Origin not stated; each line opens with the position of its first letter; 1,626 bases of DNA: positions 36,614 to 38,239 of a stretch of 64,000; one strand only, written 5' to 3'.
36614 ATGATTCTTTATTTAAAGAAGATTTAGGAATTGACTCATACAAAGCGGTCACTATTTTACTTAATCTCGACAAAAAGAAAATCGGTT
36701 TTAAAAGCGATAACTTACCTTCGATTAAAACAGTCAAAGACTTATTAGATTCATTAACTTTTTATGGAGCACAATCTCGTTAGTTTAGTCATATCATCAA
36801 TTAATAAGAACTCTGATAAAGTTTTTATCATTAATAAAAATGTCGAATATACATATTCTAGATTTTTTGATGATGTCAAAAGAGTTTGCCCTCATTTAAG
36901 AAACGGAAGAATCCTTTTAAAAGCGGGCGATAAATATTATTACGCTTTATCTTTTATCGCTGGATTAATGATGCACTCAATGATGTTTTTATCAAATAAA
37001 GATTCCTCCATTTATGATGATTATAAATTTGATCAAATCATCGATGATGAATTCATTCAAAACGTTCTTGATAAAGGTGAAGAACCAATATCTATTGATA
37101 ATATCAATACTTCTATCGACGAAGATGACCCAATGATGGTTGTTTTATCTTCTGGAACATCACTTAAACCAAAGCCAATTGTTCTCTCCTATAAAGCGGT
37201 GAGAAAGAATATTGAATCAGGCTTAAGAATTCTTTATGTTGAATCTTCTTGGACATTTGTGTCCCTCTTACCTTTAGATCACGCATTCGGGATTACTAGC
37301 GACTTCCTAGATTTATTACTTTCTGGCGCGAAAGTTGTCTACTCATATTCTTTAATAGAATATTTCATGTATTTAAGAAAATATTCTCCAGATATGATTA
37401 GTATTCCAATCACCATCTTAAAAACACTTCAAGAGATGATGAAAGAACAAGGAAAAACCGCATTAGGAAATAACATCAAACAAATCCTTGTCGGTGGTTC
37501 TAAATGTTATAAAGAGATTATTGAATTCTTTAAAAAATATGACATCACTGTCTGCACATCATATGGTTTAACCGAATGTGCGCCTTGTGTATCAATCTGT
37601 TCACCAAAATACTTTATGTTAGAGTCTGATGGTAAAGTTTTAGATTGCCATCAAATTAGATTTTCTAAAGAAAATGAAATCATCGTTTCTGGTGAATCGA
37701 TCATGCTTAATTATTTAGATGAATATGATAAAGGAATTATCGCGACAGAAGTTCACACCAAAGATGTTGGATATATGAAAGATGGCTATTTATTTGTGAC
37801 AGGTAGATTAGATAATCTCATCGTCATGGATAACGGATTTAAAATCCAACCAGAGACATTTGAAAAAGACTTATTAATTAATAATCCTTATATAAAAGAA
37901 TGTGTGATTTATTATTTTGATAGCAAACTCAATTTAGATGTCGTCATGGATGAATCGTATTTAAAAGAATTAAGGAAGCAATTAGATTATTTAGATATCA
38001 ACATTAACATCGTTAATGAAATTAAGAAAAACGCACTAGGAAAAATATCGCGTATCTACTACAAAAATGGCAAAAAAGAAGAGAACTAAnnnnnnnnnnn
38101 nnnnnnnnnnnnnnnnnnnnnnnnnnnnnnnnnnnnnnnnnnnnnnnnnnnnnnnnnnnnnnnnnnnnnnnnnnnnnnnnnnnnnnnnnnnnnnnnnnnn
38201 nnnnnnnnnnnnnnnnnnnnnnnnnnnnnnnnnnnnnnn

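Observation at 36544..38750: Stand-alone carrier protein + ANL adenylating enzyme + divergent LPLAT-like acyltransferase: a compact, translationally coupled acylation module of unknown substrate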

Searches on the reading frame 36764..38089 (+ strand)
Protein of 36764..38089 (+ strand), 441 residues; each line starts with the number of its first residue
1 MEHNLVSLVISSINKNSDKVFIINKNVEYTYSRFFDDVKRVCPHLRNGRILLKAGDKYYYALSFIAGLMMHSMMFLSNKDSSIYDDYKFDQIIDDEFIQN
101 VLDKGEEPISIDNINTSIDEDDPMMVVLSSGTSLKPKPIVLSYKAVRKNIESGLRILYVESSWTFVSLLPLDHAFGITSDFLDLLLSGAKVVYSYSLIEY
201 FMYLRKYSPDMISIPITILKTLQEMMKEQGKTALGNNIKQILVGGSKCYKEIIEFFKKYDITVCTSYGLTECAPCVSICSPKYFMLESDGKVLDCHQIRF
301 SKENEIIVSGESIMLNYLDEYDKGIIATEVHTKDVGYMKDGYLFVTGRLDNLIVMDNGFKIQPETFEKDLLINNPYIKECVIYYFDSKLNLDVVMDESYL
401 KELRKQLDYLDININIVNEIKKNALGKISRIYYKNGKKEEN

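Call 3: search_protein_families(library=pfam, proteins=[window:36764-38089:+], max_evalue=1)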
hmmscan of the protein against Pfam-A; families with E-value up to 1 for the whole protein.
window:36764-38089:+ (441 aa): 6 families
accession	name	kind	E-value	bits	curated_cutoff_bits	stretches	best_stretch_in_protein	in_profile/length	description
PF00501.34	AMP-binding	-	5.8e-24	85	29.9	1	113-317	153-383/384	AMP-binding enzyme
PF20626.4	EGF_Sp38_C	-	0.035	14.6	24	1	271-297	14-40/50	Zona-pellucida-binding protein (Sp38) C-terminal EGF-like domain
PF19184.5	DUF5866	-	0.041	14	25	0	365-382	13-30/74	Family of unknown function (DUF5866)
PF23562.2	AMP-binding_C_3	-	0.081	13.7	20.8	1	350-384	1-35/124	AMP-binding enzyme C-terminal domain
PF16487.10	ArgoMid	-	0.14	12.8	27.5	0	374-422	17-65/83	Mid domain of argonaute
PF06470.18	SMC_hinge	-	0.15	12.9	22.5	1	232-263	24-55/116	SMC proteins Flexible Hinge Domain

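Call 4: search_protein_families(library=ncbifam, proteins=[window:36764-38089:+], max_evalue=1)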
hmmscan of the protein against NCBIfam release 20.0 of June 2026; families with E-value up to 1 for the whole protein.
window:36764-38089:+ (441 aa): 71 families (the best 25 are shown)
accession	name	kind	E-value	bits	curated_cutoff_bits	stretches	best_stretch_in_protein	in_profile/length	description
TIGR01923.1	menE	equivalog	6e-32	111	330.15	1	93-382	87-379/442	o-succinylbenzoate--CoA ligase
NF004837.0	PRK06187.1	subfamily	3.7e-27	94.8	476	1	113-388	162-460/531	long-chain-fatty-acid--CoA ligase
NF002966.0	PRK03640.1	equivalog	8.8e-24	83.9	556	1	102-382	122-413/483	o-succinylbenzoate--CoA ligase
NF006539.0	PRK09029.1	equivalog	1.7e-23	83.2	494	1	110-382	124-384/458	o-succinylbenzoate--CoA ligase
NF005662.0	PRK07445.1-4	equivalog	2.9e-23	82.1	640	1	18-371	16-383/467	O-succinylbenzoic acid--CoA ligase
NF005660.0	PRK07445.1-2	equivalog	7.6e-23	81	525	1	51-388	6-329/397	O-succinylbenzoic acid--CoA ligase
NF052269.1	Staph_lig_FadD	equivalog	1.1e-21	76.8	650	1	93-389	125-431/499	long-chain-fatty-acid--CoA ligase FadD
NF005877.1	PRK07824.1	equivalog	2.1e-21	76.5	345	1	117-395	39-307/362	o-succinylbenzoate--CoA ligase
NF005291.0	PRK06814.1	equivalog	1.6e-20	72.7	1349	1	115-350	788-1033/1140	acyl-[ACP]--phospholipid O-acyltransferase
NF006386.0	PRK08633.1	equivalog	5.7e-19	67.4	1221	1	115-285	776-948/1147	acyl-[ACP]--phospholipid O-acyltransferase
NF006167.0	PRK08308.1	equivalog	1.2e-18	67.2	513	1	116-432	96-406/414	acyl-CoA synthetase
NF005801.1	PRK07656.1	equivalog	1.8e-17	63.1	657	1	97-381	139-434/500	FadD3 family acyl-CoA ligase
NF005959.0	PRK08043.1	equivalog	1.3e-15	56.8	886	1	119-328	363-578/719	bifunctional acyl-ACP--phospholipid O-acyltransferase/long-chain-fatty-acid--ACP ligase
NF004114.0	PRK05605.1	equivalog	2.7e-14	52.4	766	2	113-277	213-380/575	long-chain-fatty-acid--CoA ligase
NF006181.0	PRK08314.1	subfamily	4.8e-14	51.5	705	1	116-388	199-490/563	long-chain-fatty-acid--CoA ligase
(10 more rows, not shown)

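Call 9: find_homologous_proteins(query=window:36764-38089:+)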
Query window:36764-38089:+ (441 aa): 47 proteins with E <= 0.001 among 5662 candidates.
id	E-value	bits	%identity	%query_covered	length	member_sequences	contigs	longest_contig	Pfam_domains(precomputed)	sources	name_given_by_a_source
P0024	3.2e-289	977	100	100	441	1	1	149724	PF00501.35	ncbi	-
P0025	2.2e-244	829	82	100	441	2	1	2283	PF00501.35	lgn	-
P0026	3.7e-243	825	83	100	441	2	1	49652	PF00501.35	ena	-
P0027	1.6e-240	816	82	100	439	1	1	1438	PF00501.35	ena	-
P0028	5.9e-239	811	82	100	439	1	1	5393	PF00501.35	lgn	-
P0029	1.0e-238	811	81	100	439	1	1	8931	PF00501.35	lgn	-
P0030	1.2e-238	810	80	100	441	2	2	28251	PF00501.35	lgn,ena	-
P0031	4.4e-237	805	81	100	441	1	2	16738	PF00501.35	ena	-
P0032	6.2e-236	801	81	100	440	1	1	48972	PF00501.35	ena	-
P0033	1.4e-235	800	80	100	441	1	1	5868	PF00501.35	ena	-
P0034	5.4e-235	798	80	100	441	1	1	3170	PF00501.35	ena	-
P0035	3.3e-233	792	77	100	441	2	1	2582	PF00501.35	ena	-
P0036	2.5e-231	786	80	100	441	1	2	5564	PF00501.35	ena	-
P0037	4.5e-227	772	76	100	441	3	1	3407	PF00501.35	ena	-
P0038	1.1e-160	553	59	99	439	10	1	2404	PF00501.35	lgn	-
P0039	9.6e-159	547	58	99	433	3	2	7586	PF00501.35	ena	-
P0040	2.7e-155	536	56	98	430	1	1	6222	PF00501.35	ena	-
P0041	4.0e-146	505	54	99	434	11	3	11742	PF00501.35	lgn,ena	-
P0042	1.5e-129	451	49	99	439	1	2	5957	PF00501.35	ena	-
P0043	1.4e-127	444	49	97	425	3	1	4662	PF00501.35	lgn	-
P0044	4.1e-120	420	47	98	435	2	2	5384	PF00501.35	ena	-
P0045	7.3e-90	320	40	98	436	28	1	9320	PF00501.35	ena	-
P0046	1.4e-16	79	26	97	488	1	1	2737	PF00501.35,PF13193.13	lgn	-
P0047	1.8e-15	75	26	58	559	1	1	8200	PF00501.35,PF13193.13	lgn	-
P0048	2.4e-13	68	25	59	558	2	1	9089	PF00501.35,PF13193.13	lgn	-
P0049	2.6e-13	68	30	57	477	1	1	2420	PF00501.35,PF13193.13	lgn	-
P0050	5.9e-11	60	26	61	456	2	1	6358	PF00501.35,PF13193.13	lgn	-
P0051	3.5e-9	54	23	73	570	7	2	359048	PF00501.35,PF13193.13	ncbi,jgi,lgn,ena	-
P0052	5.3e-9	54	28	68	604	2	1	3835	PF00501.35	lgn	-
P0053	9.5e-9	53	24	89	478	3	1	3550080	PF00501.35,PF13193.13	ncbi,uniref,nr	ncbi:o-succinylbenzoate--CoA ligase [Ectothiorhodospira sp. BSL-9]|uniref:o-succinylbenzoate--CoA li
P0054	1.0e-8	53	25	74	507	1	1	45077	PF00501.35,PF13193.13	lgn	-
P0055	2.0e-8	52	25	73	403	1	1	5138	PF00501.35,PF13193.13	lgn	-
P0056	2.7e-8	51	29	57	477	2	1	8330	PF00501.35,PF13193.13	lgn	-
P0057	5.2e-8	50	29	59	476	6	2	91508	PF00501.35,PF13193.13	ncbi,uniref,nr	ncbi:AMP-binding protein [Ectothiorhodospira variabilis]|uniref:AMP-binding protein n=1 Tax=Ectothio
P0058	7.2e-8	50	28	59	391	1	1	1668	PF00501.35,PF13193.13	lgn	-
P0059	2.7e-7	48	24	71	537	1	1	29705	PF00501.35,PF13193.13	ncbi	-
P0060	3.3e-7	48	28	64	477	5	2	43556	PF00501.35,PF13193.13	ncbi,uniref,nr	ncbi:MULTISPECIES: o-succinylbenzoate--CoA ligase [unclassified Ectothiorhodospira]|uniref:o-succiny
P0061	2.8e-6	45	26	73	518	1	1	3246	PF00501.35,PF13193.13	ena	-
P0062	2.9e-6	45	22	84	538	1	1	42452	PF00501.35,PF13193.13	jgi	jgi:fatty-acyl-CoA synthase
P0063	5.4e-6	44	24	74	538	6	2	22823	PF00501.35,PF13193.13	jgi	jgi:fatty-acyl-CoA synthase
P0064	1.5e-5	42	25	71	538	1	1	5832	PF00501.35,PF13193.13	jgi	jgi:fatty-acyl-CoA synthase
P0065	3.5e-5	41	25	62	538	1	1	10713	PF00501.35,PF13193.13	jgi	jgi:fatty-acyl-CoA synthase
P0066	3.8e-5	41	26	62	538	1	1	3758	PF00501.35,PF13193.13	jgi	jgi:fatty-acyl-CoA synthase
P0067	4.6e-5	41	25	71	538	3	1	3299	PF00501.35,PF13193.13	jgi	jgi:fatty-acyl-CoA synthase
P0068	3.5e-4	38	26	61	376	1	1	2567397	PF00501.35,PF13193.13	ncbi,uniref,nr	ncbi:o-succinylbenzoate--CoA ligase [Corynebacterium breve]|uniref:O-succinylbenzoate--CoA ligase n=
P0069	4.3e-4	38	24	54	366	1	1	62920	PF00501.35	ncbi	-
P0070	4.8e-4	37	23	62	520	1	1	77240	PF00501.35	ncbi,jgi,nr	ncbi:MAG: acyl--CoA ligase [Rickettsiales bacterium]|jgi:long-chain acyl-CoA synthetase|nr:acyl--CoA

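Call 15: search_solved_structures(query=window:36764-38089:+, max_evalue=0.00001)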
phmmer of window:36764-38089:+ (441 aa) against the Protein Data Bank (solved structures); distinct sequences matched with E-value up to 0.00001: 18.
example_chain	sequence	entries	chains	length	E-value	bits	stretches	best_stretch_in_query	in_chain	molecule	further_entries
5x8f_A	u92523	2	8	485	4.8e-14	55.4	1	81-382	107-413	2-succinylbenzoate--CoA ligase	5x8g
5buq_A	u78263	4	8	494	5e-14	55.4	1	81-382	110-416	2-succinylbenzoate--CoA ligase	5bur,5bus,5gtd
5bsm_A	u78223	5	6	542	4.1e-13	52.4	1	116-382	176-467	4-coumarate--CoA ligase 2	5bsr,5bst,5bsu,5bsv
5u95_A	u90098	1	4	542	7.8e-13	51.4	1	116-382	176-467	4-coumarate--CoA ligase 2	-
5bsw_A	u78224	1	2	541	2.5e-12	49.8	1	116-382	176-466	4-coumarate--CoA ligase 2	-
3a9u_A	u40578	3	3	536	1e-11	47.8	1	117-382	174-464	4-coumarate--CoA ligase | 4-coumarate:CoA ligase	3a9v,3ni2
3qya_A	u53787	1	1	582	9.2e-10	41.3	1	97-380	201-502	Luciferase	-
2d1t_A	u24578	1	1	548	1.4e-09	40.8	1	86-378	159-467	Luciferin 4-monooxygenase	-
2d1q_A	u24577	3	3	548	1.6e-09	40.6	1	86-378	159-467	Luciferin 4-monooxygenase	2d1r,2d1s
4m46_A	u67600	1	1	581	2.7e-09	39.8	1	97-380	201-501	Luciferase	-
7kyd_A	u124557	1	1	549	1.4e-08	37.5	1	118-382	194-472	Long-chain fatty-acyl-CoA synthetase CG6178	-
6qjz_A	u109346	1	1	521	2.2e-08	36.8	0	290-384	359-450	oxalyl CoA-synthetase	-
3ipl_A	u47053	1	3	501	2.4e-08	36.7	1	107-367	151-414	2-succinylbenzoate--CoA ligase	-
6abh_A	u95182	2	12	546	1.5e-07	34.1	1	97-380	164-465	Red-bioluminescence eliciting luciferase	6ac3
5ie0_A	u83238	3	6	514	4.7e-07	32.4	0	111-209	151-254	Oxalate--CoA ligase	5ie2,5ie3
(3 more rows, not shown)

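Call 39: find_encoding_contigs(protein=P0045, flank=6000, max_places=2)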
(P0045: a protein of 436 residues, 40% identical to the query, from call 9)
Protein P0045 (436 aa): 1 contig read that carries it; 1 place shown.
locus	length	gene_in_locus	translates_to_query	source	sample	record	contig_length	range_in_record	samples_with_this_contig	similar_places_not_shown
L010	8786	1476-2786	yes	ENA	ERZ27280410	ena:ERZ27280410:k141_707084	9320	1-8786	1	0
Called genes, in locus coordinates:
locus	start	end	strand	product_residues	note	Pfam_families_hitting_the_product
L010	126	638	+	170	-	-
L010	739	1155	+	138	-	PF13279:4HBT_2, PF03061:4HBT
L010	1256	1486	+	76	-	-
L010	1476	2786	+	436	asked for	PF00501:AMP-binding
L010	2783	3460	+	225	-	-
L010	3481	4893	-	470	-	PF00291:PALP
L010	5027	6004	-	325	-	PF06966:DUF1295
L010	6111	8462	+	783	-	PF00005:ABC_tran, PF02463:SMC_N (faint), PF02687:FtsX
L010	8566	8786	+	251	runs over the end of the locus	?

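Call 41: find_encoding_contigs(protein=P0042, flank=6000, max_places=2)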
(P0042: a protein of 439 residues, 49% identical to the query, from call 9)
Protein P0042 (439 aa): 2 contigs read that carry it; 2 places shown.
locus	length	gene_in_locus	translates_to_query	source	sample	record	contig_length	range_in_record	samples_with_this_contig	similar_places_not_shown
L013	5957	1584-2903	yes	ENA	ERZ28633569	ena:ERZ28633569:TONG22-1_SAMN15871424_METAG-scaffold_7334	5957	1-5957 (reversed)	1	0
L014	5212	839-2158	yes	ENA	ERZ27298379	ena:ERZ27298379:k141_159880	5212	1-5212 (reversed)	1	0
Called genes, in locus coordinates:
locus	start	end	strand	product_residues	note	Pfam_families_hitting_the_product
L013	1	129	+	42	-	?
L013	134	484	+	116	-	-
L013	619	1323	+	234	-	-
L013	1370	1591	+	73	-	PF00550:PP-binding (weak)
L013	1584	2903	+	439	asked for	PF00501:AMP-binding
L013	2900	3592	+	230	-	-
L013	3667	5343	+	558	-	-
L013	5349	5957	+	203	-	?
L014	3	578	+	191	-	?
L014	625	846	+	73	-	PF00550:PP-binding (weak)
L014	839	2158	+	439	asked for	PF00501:AMP-binding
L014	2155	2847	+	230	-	-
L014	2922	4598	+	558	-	-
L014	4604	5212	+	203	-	?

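Call 54: search_protein_families(library=pfam, proteins=[L013:3667-5343:+, L013:619-1323:+, L010:126-638:+, L010:739-1155:+], max_evalue=0.001)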
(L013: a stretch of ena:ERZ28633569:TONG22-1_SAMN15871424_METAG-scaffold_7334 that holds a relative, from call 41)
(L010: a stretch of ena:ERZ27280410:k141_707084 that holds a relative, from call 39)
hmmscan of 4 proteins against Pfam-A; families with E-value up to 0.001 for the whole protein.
L013:3667-5343:+ (558 aa): 0 families

L013:619-1323:+ (234 aa): 0 families

L010:126-638:+ (170 aa): 0 families

L010:739-1155:+ (138 aa): 2 families
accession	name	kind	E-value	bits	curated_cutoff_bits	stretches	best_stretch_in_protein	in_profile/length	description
PF13279.12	4HBT_2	-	1.6e-14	54.8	25.5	1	8-110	2-105/122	Thioesterase-like superfamily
PF03061.28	4HBT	-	4.4e-12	46.6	20.6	1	15-97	1-75/79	Thioesterase superfamily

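Call 56: predict_structure(alignment_id=A3)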
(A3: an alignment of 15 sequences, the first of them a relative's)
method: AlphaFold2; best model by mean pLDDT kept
length: 441 residues; sequences in the alignment: 15
mean_pLDDT: 88.4   pTM: 0.80
mean pLDDT of the five models: 88.4, 86.6, 86.2, 85.0, 84.5
residues with pLDDT >= 90: 242; 70-90: 175; 50-70: 22; < 50: 2
segments of 3 or more residues with pLDDT < 50: none
pLDDT, mean of each block of 10 residues (from residue 1): 83 96 97 97 94 96 95 91 88 97 93 88 84 69 90 89 92 82 94 94 95 86 92 92 75 90 83 80 85 93 89 75 84 88 85 80 88 93 91 95 92 93 79 80 38
secondary structure, 60 per line:
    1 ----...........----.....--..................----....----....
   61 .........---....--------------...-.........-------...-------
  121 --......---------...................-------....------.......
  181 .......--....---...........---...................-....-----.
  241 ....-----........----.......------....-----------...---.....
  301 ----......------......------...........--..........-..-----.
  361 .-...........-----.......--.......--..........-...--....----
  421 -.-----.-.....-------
elements in order: H5-15 E20-24 E27-30 H31-44 E49-52 H57-69 E73-76 E91-93 H95-103 E123-128 E138-142 H143-156 E164-167 H174-187 E190-193 H197-207 E211-215 H216-229 H231-234 E240-244 H250-257 E262-268 E275-278 E290-292 E296-300 E305-310 H318-322 E329-339 E342-348 H363-373 E379-385 E388-394 H397-406 E413-416 H430-434

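Call 61: fold_search(model_id=the predicted structure, library=pdb)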
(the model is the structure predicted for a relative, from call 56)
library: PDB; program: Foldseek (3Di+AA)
matches with E <= 10: 1624; with E <= 0.001: 654
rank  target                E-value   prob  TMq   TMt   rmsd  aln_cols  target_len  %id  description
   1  5bur_A                1.5e-27  1.00  0.68  0.64   6.4       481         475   20  O-succinylbenzoate Coenzyme A Synthetase (MenE) from Bacillus Subtilis, in Complex with ATP and Magnesium Ion (released 2015-08-26)
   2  5bus_A                4.1e-27  1.00  0.70  0.65   5.9       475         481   19  O-succinylbenzoate Coenzyme A Synthetase (MenE) from Bacillus Subtilis, in complex with AMP (released 2015-08-26)
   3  5ie3_A                4.6e-27  1.00  0.73  0.64   6.9       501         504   19  Crystal structure of a plant enzyme (released 2016-12-07)
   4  5x8g_D                5.8e-27  1.00  0.65  0.60  13.6       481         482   19  Binary complex structure of a double mutant I454RA456K of o-Succinylbenzoate CoA Synthetase (MenE) from Bacillus Subti (released 2017-06-07)
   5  5ie2_A                6.2e-27  1.00  0.72  0.64   6.8       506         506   18  Crystal structure of a plant enzyme (released 2016-12-07)
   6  5x8f_B                7.4e-27  1.00  0.65  0.60  12.6       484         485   19  Ternary complex structure of a double mutant I454RA456K of o-Succinylbenzoate CoA Synthetase (MenE) from Bacillus Subt (released 2017-06-07)
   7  5gtd_A                9.4e-27  1.00  0.70  0.65   6.0       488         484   19  o-Succinylbenzoate CoA Synthetase (MenE) from Bacillus Subtilis in Complex with the Acyl-adenylate Intermediate OSB-AM (released 2017-01-04)
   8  5ie0_A                1.7e-26  1.00  0.72  0.64   7.0       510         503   18  Crystal structure of a plant enzyme (released 2016-12-07)
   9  5buq_B                1.7e-26  1.00  0.65  0.61   8.9       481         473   19  Unliganded Form of O-succinylbenzoate Coenzyme A Synthetase (MenE) from Bacillus Subtilis, Solved at 1.98 Angstroms (released 2015-08-26)
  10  3r44                  2.3e-26  1.00  0.75  0.67   5.2       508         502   14  Mycobacterium tuberculosis fatty acyl CoA synthetase (released 2012-02-08)
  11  5x8g_B                2.6e-26  1.00  0.65  0.60  12.8       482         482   19  Binary complex structure of a double mutant I454RA456K of o-Succinylbenzoate CoA Synthetase (MenE) from Bacillus Subti (released 2017-06-07)
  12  5x8f_C                4.0e-26  1.00  0.65  0.59  12.7       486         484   19  Ternary complex structure of a double mutant I454RA456K of o-Succinylbenzoate CoA Synthetase (MenE) from Bacillus Subt (released 2017-06-07)
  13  5x8f_D                8.7e-26  1.00  0.65  0.60  12.7       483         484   19  Ternary complex structure of a double mutant I454RA456K of o-Succinylbenzoate CoA Synthetase (MenE) from Bacillus Subt (released 2017-06-07)
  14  5x8f_A                9.9e-26  1.00  0.65  0.60  12.8       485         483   19  Ternary complex structure of a double mutant I454RA456K of o-Succinylbenzoate CoA Synthetase (MenE) from Bacillus Subt (released 2017-06-07)
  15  8wev_A                1.0e-25  1.00  0.74  0.68   6.3       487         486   16  Crystal structure of Feruoyl-CoA Synthetase complexed with AMP from Amycolatopsis thermoflava (released 2024-09-25)
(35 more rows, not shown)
